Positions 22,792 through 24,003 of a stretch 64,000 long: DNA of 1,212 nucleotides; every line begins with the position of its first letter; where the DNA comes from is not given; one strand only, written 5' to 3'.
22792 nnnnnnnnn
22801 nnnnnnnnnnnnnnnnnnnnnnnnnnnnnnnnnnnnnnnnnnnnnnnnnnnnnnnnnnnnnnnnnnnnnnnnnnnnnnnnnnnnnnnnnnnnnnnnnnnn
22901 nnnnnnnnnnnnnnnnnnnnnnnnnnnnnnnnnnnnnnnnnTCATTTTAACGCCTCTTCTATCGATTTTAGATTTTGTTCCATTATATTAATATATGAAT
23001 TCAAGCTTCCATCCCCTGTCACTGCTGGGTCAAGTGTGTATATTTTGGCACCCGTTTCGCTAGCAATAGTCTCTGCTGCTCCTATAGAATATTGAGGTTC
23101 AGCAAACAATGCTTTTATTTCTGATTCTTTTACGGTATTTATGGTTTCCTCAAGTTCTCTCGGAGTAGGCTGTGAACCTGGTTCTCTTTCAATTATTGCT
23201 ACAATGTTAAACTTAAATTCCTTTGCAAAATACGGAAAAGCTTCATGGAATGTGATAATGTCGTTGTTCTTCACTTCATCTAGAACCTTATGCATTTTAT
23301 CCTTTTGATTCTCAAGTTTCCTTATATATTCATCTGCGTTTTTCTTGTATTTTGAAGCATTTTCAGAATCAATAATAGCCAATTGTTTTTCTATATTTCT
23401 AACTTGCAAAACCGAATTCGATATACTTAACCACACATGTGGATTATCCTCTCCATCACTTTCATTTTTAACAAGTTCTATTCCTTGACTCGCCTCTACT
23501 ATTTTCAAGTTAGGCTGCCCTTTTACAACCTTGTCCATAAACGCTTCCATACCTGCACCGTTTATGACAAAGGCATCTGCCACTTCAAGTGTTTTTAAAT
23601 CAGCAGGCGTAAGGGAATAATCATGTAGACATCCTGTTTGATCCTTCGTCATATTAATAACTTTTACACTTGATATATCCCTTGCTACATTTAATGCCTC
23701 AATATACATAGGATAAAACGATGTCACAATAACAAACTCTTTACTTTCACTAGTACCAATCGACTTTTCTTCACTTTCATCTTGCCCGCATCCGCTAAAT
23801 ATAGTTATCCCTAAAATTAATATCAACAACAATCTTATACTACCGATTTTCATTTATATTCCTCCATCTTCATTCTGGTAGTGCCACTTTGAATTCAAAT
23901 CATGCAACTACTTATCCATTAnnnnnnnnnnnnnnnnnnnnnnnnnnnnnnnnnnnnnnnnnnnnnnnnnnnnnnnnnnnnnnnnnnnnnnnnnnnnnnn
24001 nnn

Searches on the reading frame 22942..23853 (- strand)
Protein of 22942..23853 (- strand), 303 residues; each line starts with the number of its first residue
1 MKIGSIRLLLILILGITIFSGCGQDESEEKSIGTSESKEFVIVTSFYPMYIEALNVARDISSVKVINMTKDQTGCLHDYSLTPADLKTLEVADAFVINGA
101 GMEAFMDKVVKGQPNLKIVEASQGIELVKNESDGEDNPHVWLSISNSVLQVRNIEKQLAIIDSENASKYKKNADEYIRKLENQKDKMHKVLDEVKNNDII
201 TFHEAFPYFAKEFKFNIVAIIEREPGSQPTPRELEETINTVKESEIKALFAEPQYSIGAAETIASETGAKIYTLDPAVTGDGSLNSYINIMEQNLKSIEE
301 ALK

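Call 104: search_protein_families(library=pfam, proteins=[window:22942-23853:-], max_evalue=0.00001)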
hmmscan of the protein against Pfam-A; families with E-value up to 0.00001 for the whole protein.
window:22942-23853:- (303 aa): 1 family
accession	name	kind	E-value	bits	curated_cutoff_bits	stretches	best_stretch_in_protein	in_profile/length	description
PF01297.22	ZnuA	-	1.2e-68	231.9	29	1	42-301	1-263/263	Zinc-uptake complex component A periplasmic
